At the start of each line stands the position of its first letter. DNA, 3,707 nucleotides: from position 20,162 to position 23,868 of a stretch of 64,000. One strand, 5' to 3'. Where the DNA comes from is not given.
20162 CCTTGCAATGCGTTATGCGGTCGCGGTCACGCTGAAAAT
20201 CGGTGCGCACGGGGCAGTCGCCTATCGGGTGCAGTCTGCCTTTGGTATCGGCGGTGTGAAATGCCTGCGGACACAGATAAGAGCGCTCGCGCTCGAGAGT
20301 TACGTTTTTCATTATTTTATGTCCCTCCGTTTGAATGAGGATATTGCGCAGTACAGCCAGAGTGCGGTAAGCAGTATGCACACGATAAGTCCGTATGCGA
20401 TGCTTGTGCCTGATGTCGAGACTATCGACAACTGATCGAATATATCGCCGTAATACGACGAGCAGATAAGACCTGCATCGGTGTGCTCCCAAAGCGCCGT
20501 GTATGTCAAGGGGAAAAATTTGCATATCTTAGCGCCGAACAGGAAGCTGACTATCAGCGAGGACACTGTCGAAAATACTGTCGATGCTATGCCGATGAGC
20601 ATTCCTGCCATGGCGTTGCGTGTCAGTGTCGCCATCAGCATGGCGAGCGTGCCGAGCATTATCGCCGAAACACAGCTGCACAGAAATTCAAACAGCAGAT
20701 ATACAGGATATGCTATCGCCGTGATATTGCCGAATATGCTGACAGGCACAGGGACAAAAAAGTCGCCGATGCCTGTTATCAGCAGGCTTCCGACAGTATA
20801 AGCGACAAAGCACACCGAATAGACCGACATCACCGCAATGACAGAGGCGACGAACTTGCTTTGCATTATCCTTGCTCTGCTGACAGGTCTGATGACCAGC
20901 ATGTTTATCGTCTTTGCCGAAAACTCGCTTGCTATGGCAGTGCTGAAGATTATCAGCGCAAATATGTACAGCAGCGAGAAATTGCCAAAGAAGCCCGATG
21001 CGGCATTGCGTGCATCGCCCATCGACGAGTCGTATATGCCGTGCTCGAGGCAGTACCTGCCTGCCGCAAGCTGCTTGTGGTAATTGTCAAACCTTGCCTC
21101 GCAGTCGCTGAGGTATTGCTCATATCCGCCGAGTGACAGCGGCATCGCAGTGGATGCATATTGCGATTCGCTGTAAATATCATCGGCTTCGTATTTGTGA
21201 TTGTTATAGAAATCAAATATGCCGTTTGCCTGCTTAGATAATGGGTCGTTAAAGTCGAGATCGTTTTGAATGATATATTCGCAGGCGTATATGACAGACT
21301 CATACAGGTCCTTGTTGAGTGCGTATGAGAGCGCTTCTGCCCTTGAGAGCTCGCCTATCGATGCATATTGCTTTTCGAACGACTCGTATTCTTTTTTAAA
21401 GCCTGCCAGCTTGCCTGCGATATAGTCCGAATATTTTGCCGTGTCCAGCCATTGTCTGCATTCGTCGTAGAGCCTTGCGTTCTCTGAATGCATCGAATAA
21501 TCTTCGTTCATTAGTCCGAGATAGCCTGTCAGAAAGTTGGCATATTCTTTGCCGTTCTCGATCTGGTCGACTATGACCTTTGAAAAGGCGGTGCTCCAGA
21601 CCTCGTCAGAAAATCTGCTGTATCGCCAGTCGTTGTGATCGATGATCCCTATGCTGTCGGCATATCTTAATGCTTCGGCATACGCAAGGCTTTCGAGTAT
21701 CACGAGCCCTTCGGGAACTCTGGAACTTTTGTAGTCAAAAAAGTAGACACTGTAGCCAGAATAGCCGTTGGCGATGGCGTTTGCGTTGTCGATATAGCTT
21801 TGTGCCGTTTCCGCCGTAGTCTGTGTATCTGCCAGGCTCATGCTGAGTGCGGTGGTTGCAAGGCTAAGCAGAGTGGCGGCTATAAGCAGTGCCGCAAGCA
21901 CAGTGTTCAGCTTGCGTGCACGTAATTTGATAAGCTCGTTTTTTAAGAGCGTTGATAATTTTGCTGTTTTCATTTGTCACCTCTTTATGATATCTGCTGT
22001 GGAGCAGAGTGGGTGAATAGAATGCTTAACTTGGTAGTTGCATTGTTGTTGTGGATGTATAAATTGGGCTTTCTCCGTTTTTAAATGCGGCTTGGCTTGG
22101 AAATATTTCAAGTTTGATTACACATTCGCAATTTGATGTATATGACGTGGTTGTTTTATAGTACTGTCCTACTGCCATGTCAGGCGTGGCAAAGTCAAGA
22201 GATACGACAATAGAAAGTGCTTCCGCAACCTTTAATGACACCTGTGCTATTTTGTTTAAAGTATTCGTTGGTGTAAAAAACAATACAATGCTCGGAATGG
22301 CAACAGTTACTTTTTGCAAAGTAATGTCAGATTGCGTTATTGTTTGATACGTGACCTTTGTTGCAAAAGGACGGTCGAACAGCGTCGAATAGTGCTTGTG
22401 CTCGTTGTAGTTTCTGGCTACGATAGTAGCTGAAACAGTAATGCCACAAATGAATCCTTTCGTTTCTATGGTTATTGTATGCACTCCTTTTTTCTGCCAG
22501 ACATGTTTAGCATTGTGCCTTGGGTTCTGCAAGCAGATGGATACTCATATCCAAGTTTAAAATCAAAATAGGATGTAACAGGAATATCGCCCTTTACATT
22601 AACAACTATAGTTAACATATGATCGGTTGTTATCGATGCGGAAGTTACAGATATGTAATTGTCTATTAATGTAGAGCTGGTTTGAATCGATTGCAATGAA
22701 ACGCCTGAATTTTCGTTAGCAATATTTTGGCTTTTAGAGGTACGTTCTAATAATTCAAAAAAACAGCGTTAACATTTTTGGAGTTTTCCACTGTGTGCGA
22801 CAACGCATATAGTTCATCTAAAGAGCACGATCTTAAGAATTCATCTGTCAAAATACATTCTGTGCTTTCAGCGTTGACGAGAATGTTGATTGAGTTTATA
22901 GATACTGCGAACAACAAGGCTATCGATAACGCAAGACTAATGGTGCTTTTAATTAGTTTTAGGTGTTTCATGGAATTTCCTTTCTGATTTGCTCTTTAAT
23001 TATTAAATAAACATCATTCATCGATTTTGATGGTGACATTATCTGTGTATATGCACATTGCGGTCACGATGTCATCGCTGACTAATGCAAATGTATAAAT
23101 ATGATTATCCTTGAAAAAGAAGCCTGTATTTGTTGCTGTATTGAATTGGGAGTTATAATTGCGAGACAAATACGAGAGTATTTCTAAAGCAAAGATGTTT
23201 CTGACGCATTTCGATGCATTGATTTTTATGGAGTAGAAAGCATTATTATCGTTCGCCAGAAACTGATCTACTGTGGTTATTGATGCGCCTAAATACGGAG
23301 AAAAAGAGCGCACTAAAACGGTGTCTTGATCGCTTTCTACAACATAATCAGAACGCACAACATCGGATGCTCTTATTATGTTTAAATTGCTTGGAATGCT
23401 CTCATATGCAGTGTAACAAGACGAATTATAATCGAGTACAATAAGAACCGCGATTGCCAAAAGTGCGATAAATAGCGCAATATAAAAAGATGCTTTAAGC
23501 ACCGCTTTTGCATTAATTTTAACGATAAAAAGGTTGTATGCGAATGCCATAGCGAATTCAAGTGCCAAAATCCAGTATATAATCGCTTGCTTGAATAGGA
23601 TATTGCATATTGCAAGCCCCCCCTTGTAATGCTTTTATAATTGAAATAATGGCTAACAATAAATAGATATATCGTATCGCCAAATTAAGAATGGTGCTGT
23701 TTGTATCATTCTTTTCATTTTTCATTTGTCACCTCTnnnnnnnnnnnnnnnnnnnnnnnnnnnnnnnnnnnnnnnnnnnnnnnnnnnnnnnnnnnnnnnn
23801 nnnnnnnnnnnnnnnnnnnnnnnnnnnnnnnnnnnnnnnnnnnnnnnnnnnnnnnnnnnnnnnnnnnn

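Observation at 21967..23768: Perfect 50-bp direct repeat duplicates an ABC-operon gene junction around a 1.7-kb AT-rich cassette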

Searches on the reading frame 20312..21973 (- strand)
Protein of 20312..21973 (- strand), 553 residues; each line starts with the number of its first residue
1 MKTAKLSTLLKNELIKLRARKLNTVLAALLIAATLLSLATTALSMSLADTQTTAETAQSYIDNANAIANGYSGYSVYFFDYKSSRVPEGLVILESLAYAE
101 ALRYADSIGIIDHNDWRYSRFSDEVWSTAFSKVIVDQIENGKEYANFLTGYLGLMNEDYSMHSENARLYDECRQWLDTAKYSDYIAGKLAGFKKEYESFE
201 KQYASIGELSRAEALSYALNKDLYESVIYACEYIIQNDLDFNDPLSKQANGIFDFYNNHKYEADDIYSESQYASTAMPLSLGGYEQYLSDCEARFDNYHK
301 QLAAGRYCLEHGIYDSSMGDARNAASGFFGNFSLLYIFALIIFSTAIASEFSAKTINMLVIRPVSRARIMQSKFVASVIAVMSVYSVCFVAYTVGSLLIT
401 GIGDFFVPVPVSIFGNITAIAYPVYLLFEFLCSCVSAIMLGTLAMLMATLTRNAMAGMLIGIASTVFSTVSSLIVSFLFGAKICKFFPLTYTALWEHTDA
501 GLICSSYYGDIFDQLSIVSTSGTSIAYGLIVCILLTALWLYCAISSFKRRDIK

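Call 11: find_encoding_contigs(protein=window:20312-21973:-, flank=6000, max_places=10)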
Protein window:20312-21973:- (553 aa): 1 contig read that carries it; 1 place shown.
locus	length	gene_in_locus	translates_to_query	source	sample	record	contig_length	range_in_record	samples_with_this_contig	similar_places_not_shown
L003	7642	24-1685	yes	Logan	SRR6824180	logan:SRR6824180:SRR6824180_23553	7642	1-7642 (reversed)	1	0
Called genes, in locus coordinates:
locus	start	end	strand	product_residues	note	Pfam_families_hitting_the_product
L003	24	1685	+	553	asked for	PF12679:ABC2_membrane_2 (weak), PF10920:DUF2705, PF12730:ABC2_membrane_4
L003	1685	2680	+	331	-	PF01966:HD, PF13286:HD_assoc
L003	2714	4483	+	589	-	PF01807:Zn_ribbon_DnaG, PF08275:DNAG_N, PF01751:Toprim, PF13155:Toprim_2, PF13362:Toprim_3 (weak), PF13662:Toprim_4, PF00772:DnaB (faint), PF10410:DnaB_bind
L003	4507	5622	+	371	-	PF00140:Sigma70_r1_2, PF04542:Sigma70_r2, PF04539:Sigma70_r3, PF04545:Sigma70_r4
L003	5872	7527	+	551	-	PF00749:tRNA-synt_1c, PF19269:Anticodon_2 (weak)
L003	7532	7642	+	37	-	?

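Call 13: search_protein_families(library=pfam, max_evalue=0.1, proteins=[window:20312-21973:-])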
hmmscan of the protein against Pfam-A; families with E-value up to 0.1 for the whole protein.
window:20312-21973:- (553 aa): 2 families
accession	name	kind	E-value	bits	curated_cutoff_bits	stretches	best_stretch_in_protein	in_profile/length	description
PF12679.13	ABC2_membrane_2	-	3.5e-11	43.3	27.2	1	274-552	72-283/283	ABC-2 family transporter protein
PF12730.13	ABC2_membrane_4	-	2.4e-08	34.6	27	1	325-402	51-127/179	ABC-2 family transporter protein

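Call 14: find_related_loci(query=window:20312-21973:-, collection=genome_contigs, flank=7000)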
Query window:20312-21973:- (553 aa) in genome_contigs; peptide patterns used: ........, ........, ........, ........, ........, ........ (x = any residue, [..] = any of these).
46 stretches matched a pattern; 1 encode a relative of the query (tblastn E <= 1e-3); 1 distinct loci.
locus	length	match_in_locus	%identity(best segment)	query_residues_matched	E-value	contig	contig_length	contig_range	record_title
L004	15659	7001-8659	88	1-553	0e+0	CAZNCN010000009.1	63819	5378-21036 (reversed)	MAG TPA_asm: uncultured Ruminococcus sp. isolate SRP350583_co2_311 genome assembly, contig: NODE_500_length_63819_cov_33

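Call 27: find_homologous_proteins(query=window:20312-21973:-, max_evalue=1e-20)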
Query window:20312-21973:- (553 aa): 6 proteins with E <= 1e-20 among 8000 candidates.
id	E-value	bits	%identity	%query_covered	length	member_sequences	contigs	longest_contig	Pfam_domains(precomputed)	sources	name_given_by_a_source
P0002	0.0e+0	1178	97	100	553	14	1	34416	PF12679.14,PF10920.16,PF12730.14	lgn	-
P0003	0.0e+0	1070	88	100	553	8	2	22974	PF12679.14,PF10920.16,PF12730.14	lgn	-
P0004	2.0e-158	546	49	100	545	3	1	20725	PF12679.14,PF10920.16,PF12730.14,PF12698.14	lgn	-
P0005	3.6e-147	509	47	100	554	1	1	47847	PF12679.14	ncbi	-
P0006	4.6e-28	116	30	51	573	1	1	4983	PF13346.13,PF12679.14,PF10920.16,PF12730.14,PF12698.14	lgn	-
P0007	3.2e-25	107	30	49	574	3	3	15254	PF12679.14,PF10920.16,PF12730.14,PF12698.14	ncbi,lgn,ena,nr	ncbi:MAG: ABC transporter permease [Clostridia bacterium]|nr:ABC transporter permease [Clostridia ba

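Call 28: find_encoding_contigs(protein=P0002, flank=6000, max_places=10)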
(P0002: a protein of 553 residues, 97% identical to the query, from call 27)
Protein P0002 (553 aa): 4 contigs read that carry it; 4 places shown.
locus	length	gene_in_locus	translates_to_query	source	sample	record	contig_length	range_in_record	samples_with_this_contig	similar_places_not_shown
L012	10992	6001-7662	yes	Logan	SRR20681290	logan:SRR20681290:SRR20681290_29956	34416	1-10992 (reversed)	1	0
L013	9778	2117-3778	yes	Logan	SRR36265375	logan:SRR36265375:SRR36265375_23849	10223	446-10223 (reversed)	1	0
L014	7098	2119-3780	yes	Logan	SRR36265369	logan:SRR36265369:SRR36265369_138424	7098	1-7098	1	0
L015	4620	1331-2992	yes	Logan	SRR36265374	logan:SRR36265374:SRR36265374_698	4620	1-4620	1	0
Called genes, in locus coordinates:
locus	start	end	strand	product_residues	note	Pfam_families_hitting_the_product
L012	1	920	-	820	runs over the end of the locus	PF17764:PriA_3primeBD, PF00270:DEAD, PF04851:ResIII, PF13191:AAA_16 (weak), PF18319:Zn_ribbon_PriA (weak), PF00271:Helicase_C (weak), PF18074:PriA_C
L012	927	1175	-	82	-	-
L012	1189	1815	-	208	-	PF00625:Guanylate_kin, PF13238:AAA_18 (weak)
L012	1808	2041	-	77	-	PF04025:RemA-like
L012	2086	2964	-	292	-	PF03755:YicC-like_N, PF08340:YicC-like_C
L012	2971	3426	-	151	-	-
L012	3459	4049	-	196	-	PF00226:DnaJ, PF13432:TPR_16 (faint), PF07719:TPR_2 (weak), PF13414:TPR_11 (weak)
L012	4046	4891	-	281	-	PF18937:DUF5685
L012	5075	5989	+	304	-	PF00005:ABC_tran, PF13304:AAA_21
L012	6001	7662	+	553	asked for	PF12679:ABC2_membrane_2 (weak), PF10920:DUF2705, PF12730:ABC2_membrane_4 (weak)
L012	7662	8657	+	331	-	PF01966:HD, PF13286:HD_assoc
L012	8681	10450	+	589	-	PF01807:Zn_ribbon_DnaG, PF08275:DNAG_N, PF01751:Toprim, PF13155:Toprim_2, PF13362:Toprim_3 (weak), PF13662:Toprim_4, PF00772:DnaB (faint), PF10410:DnaB_bind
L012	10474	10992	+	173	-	?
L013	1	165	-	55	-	?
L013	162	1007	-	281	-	PF18937:DUF5685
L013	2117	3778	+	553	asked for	PF12679:ABC2_membrane_2 (weak), PF10920:DUF2705, PF12730:ABC2_membrane_4 (weak)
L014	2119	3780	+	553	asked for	PF12679:ABC2_membrane_2 (weak), PF10920:DUF2705, PF12730:ABC2_membrane_4 (weak)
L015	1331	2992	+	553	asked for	PF12679:ABC2_membrane_2 (weak), PF10920:DUF2705, PF12730:ABC2_membrane_4 (weak)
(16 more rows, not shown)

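Call 29: find_encoding_contigs(protein=P0003, flank=6000, max_places=10)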
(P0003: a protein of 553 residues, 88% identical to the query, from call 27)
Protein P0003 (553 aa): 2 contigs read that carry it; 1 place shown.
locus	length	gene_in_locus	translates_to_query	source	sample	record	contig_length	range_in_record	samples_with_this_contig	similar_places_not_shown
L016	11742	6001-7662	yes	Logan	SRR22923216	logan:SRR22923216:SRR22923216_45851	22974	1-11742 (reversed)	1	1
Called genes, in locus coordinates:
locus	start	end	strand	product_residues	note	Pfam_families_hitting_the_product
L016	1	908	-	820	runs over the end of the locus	PF17764:PriA_3primeBD, PF00270:DEAD, PF04851:ResIII, PF18319:Zn_ribbon_PriA (weak), PF00271:Helicase_C (weak), PF18074:PriA_C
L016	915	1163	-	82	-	-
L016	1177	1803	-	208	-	PF00625:Guanylate_kin, PF13238:AAA_18 (weak)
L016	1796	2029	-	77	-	PF04025:RemA-like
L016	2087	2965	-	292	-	PF03755:YicC-like_N, PF08340:YicC-like_C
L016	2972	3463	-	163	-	-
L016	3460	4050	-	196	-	PF00226:DnaJ, PF13432:TPR_16 (weak), PF07719:TPR_2 (weak), PF13414:TPR_11 (weak)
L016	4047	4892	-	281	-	PF18937:DUF5685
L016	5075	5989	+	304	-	PF00005:ABC_tran, PF13304:AAA_21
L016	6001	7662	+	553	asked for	PF12679:ABC2_membrane_2, PF10920:DUF2705, PF12730:ABC2_membrane_4 (weak)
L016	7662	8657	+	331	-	PF01966:HD, PF13286:HD_assoc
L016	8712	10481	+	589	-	PF01807:Zn_ribbon_DnaG, PF08275:DNAG_N, PF01751:Toprim, PF13155:Toprim_2, PF13362:Toprim_3 (weak), PF13662:Toprim_4, PF00772:DnaB (faint), PF10410:DnaB_bind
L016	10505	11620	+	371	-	PF00140:Sigma70_r1_2, PF04542:Sigma70_r2, PF04539:Sigma70_r3, PF04545:Sigma70_r4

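Call 30: find_encoding_contigs(protein=P0004, flank=6000, max_places=6)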
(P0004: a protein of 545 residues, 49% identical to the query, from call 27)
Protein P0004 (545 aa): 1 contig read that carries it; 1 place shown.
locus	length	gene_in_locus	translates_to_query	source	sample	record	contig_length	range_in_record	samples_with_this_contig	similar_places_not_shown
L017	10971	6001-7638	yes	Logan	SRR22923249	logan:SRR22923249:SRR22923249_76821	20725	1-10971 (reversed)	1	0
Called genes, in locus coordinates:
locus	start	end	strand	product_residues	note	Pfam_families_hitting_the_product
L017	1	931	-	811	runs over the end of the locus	PF17764:PriA_3primeBD, PF00270:DEAD, PF04851:ResIII, PF13191:AAA_16 (faint), PF18319:Zn_ribbon_PriA (weak), PF00271:Helicase_C (weak), PF18074:PriA_C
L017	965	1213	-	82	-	-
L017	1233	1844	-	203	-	PF00625:Guanylate_kin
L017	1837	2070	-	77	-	PF04025:RemA-like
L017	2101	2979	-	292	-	PF03755:YicC-like_N, PF08340:YicC-like_C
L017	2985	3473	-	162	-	-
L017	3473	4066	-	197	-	PF00226:DnaJ, PF07719:TPR_2 (faint)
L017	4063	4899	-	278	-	PF18937:DUF5685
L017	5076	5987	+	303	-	PF00005:ABC_tran, PF13304:AAA_21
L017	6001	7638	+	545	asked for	PF12679:ABC2_membrane_2 (weak), PF12698:ABC2_membrane_3 (weak), PF10920:DUF2705, PF12730:ABC2_membrane_4 (weak)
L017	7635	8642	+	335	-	PF01966:HD, PF13286:HD_assoc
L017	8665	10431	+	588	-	PF01807:Zn_ribbon_DnaG, PF08275:DNAG_N, PF01751:Toprim, PF13155:Toprim_2, PF13362:Toprim_3 (weak), PF13662:Toprim_4, PF10410:DnaB_bind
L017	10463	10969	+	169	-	?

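Call 84: search_protein_families(library=ncbifam, max_evalue=0.01, proteins=[window:20312-21973:-])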
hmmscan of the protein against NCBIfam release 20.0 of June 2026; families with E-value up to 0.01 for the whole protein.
window:20312-21973:- (553 aa): 0 families

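Call 99: search_protein_families(library=padloc, max_evalue=0.01, proteins=[window:20312-21973:-])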
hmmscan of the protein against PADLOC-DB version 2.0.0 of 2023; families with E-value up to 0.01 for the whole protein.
window:20312-21973:- (553 aa): 0 families

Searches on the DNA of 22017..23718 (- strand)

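Call 36: search_dna_similar(query=window:22017-23718:-, collection=phages, mode=distant, max_evalue=0.001)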
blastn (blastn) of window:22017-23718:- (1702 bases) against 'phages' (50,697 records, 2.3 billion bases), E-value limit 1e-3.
No match.

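Call 37: search_dna_similar(query=window:22017-23718:-, collection=plasmids, mode=distant, max_evalue=0.001)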
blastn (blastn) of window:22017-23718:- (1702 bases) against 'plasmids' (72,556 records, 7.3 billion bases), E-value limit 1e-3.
No match.

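Call 86: search_rna_families(sources=[L032, L024, L035, L022, L040], threshold=gathering)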
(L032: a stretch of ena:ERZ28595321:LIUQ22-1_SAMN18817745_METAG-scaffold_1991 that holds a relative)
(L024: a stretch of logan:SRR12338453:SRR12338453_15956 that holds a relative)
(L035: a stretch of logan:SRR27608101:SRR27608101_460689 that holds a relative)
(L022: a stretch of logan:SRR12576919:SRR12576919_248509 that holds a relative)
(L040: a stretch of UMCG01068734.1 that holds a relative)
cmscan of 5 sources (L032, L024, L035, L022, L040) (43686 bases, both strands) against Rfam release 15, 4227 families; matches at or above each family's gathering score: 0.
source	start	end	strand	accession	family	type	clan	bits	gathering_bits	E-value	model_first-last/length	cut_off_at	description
